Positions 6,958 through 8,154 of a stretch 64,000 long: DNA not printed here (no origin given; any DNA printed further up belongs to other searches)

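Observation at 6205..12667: Compact six-gene operon ybdK-DUF58-PAS kinase-sigma54 regulator-DUF342(FapA-like)-cheR: an undescribed signalling module, possibly a flagellar FlrB/FlrC analogue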

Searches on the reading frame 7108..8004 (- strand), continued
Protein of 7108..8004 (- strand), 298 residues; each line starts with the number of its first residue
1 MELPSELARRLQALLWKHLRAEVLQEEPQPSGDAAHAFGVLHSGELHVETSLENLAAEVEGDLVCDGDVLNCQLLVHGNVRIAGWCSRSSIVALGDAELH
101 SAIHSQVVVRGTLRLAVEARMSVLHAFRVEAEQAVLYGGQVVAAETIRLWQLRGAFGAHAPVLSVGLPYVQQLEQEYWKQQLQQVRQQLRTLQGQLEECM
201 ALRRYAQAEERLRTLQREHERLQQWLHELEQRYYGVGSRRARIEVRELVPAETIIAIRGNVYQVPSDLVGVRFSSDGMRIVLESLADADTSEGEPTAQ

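Call 62: fold_search(model_id=the predicted structure, library=pdb)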
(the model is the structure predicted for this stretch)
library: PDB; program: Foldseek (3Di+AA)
matches with E <= 10: 64; with E <= 0.001: 0
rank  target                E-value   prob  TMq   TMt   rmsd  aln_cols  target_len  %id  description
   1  3p4g_B                1.6e+00  0.16  0.22  0.21  10.5       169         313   10  X-ray crystal structure of a hyperactive, Ca2+-dependent, beta-helical antifreeze protein from an Antarctic bacterium (released 2011-04-27)
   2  7w1m_D                2.0e+00  0.99  0.22  0.07   0.9        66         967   18  Cryo-EM structure of human cohesin-CTCF-DNA complex (released 2023-05-31)
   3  3p4g_C                2.3e+00  0.15  0.23  0.23   8.1       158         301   11  X-ray crystal structure of a hyperactive, Ca2+-dependent, beta-helical antifreeze protein from an Antarctic bacterium (released 2011-04-27)
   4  1k4t_A                2.5e+00  0.96  0.21  0.11   2.0        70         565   16  HUMAN DNA TOPOISOMERASE I (70 KDA) IN COMPLEX WITH THE POISON TOPOTECAN AND COVALENT COMPLEX WITH A 22 BASE PAIR DNA D (released 2002-12-04)
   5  4v02_C                2.7e+00  0.10  0.15  0.32  11.2       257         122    8  MinC:MinD cell division protein complex, Aquifex aeolicus (released 2015-01-14)
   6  1a36_A                3.0e+00  0.41  0.15  0.09   4.3        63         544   19  TOPOISOMERASE I/DNA COMPLEX (released 1998-08-12)
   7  1rrj_A                3.1e+00  0.93  0.21  0.11   2.0        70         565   16  Structural Mechanisms of Camptothecin Resistance by Mutations in Human Topoisomerase I (released 2004-07-06)
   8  4wa0                  3.1e+00  0.05  0.18  0.15  10.5       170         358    8  The structure of a possible adhesin C-terminal domain from Caldicellulosiruptor kronotskyensis (released 2015-03-04)
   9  6wg3_D                3.6e+00  0.98  0.21  0.07   0.7        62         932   19  Cryo-EM structure of human Cohesin-NIPBL-DNA complex (released 2020-05-20)
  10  2dq3_A                3.6e+00  0.95  0.20  0.14   2.0        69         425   16  Crystal structure of aq_298 (released 2007-06-05)
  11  3p4g_A                3.8e+00  0.08  0.21  0.21   9.1       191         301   17  X-ray crystal structure of a hyperactive, Ca2+-dependent, beta-helical antifreeze protein from an Antarctic bacterium (released 2011-04-27)
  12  6dmp_MODEL_1_A        4.4e+00  0.93  0.20  0.72   1.3        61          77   21  De Novo Design of a Protein Heterodimer with Specificity Mediated by Hydrogen Bond Networks (released 2018-12-19)
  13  5jmc_H                4.4e+00  0.02  0.09  0.22  10.3        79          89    8  Receptor binding domain of Botulinum neurotoxin A in complex with rat SV2C (released 2016-06-15)
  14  1sc7_A                4.9e+00  0.87  0.19  0.10   1.8        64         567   16  Human DNA Topoisomerase I (70 Kda) In Complex With The Indenoisoquinoline MJ-II-38 and Covalent Complex With A 22 Base (released 2005-04-19)
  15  8ij9_C                5.2e+00  0.92  0.21  0.83   1.1        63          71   16  Crystal structure of the ELKS1/Rab6B complex (released 2023-06-14)
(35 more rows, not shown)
